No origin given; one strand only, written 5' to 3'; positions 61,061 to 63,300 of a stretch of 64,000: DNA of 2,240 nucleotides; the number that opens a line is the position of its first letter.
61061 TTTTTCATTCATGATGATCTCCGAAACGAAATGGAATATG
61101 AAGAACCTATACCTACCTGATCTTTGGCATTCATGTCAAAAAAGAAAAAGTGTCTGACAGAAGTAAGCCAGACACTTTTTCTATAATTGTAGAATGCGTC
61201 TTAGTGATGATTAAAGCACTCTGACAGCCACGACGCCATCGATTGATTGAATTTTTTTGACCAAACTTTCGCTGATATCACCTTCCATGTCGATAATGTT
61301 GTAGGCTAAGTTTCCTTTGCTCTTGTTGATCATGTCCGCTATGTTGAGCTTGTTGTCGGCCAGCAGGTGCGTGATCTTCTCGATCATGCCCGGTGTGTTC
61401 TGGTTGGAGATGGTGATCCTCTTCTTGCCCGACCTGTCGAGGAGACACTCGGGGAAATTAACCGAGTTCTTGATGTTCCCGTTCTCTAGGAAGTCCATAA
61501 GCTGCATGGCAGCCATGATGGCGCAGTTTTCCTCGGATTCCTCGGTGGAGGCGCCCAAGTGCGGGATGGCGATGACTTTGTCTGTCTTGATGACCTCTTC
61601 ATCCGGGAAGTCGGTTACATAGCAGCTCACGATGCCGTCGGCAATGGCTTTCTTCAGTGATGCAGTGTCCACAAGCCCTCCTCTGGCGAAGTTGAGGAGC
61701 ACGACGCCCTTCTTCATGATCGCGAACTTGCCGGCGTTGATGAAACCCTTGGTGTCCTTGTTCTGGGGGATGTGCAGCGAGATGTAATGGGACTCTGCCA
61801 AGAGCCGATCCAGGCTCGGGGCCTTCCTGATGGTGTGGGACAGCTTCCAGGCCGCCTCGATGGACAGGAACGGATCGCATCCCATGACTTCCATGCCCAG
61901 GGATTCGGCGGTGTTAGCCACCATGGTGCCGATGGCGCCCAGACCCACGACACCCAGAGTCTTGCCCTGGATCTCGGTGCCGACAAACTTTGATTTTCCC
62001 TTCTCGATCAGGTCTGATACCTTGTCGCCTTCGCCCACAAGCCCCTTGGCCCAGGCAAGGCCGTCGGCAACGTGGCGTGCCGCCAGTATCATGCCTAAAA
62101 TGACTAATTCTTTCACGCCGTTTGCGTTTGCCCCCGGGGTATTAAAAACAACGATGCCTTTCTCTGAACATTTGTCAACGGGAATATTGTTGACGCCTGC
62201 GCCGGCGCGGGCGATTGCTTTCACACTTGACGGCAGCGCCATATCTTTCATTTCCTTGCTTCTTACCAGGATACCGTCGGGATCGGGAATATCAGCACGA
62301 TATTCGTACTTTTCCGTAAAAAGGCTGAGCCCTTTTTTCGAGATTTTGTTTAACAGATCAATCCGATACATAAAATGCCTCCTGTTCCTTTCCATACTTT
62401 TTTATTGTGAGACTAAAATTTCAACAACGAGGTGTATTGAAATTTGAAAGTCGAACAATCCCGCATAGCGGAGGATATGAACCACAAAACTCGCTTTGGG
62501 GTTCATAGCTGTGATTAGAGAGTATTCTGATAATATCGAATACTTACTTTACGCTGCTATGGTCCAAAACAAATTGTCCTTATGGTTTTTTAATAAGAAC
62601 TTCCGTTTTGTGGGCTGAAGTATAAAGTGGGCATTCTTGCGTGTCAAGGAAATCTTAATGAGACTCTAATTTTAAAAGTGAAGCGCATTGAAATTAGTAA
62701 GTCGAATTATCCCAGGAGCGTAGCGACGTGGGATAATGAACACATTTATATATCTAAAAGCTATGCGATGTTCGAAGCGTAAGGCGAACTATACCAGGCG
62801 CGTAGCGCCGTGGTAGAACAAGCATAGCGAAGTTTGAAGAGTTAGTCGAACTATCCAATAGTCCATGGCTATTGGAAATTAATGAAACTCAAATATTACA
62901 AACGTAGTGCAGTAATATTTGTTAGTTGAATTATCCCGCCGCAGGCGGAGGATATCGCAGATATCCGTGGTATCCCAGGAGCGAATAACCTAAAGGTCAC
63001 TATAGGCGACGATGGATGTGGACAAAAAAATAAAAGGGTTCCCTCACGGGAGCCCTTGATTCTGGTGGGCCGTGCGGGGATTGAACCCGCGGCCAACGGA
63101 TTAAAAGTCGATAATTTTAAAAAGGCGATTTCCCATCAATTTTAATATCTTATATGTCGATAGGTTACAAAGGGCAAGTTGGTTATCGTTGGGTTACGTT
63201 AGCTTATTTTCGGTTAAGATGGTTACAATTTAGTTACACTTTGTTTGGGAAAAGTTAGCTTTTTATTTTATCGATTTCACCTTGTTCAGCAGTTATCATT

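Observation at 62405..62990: A 0.6-kb array of nested-hairpin units with covarying stems and conserved boxes, between serA and a tRNA-Lys att remnant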

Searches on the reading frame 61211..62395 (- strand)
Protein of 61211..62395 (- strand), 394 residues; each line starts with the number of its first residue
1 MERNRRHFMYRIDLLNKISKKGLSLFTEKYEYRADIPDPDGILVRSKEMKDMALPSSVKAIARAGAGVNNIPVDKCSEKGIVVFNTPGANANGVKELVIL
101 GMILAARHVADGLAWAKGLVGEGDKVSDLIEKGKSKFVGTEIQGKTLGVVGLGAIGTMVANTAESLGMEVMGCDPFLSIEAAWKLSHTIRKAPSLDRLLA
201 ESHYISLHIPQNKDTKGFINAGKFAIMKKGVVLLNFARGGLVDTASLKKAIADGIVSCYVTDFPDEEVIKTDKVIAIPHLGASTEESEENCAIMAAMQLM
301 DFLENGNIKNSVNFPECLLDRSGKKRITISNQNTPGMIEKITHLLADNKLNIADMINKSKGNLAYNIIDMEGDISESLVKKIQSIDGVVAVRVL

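Call 10: find_encoding_contigs(protein=window:61211-62395:-, flank=10000, max_places=6)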
Protein window:61211-62395:- (394 aa): no gene with exactly this product is on record in the collection.

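Call 13: find_encoding_contigs(protein=window:61211-62371:-, flank=10000, max_places=6)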
Protein window:61211-62371:- (386 aa): no gene with exactly this product is on record in the collection.

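Call 64: search_protein_families(library=pfam, proteins=[window:61211-62371:-], max_evalue=0.001)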
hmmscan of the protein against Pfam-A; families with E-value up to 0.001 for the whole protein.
window:61211-62371:- (386 aa): 5 families
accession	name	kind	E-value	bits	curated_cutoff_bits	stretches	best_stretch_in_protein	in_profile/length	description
PF02826.25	2-Hacid_dh_C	-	1.9e-38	132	25.1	1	124-273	24-178/178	D-isomer specific 2-hydroxyacid dehydrogenase, NAD binding domain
PF00389.36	2-Hacid_dh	-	2.8e-20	72.8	24.6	1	23-305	32-134/134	D-isomer specific 2-hydroxyacid dehydrogenase, catalytic domain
PF03446.21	NAD_binding_2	-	1.1e-05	26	21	1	139-243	2-107/161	NAD binding domain of 6-phosphogluconate dehydrogenase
PF22629.2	ACT_AHAS_ss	-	2.4e-05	24.9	27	1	321-381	3-66/67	AHAS small subunit-like ACT domain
PF01842.31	ACT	-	0.00026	21.2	27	1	318-377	2-64/66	ACT domain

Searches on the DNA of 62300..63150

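Call 15: search_rna_families(source=window, start=62300, end=63150, threshold=evalue, max_evalue=10)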
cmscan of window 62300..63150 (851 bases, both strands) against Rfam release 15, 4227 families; matches with E-value up to 10: 5.
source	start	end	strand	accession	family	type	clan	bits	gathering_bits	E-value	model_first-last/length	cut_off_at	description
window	63066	63104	+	RF04351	Plastid-psbl-rps4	Cis-reg;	-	21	68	0.11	1-53/53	no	Plastid-psbl-rps4 3UTR RNA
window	63026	63099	-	RF02353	BjrC68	Gene; sRNA;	-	17.3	39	0.1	1-82/82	no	Bradyrhizobiaceae sRNA BjrC68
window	62505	62560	-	RF03638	mir-1537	Gene; miRNA;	-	15.2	63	8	1-61/61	no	mir-1537 microRNA precursor family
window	63069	63110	+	RF01107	SBRMV1_UPD-PKf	Cis-reg;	-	15.2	39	8.8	1-27/27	no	Pseudoknot of upstream pseudoknot domain (UPD) of the 3'UTR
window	63074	63091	-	RF00023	tmRNA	Gene;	CL00001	10.4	47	0.068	346-363/374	no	transfer-messenger RNA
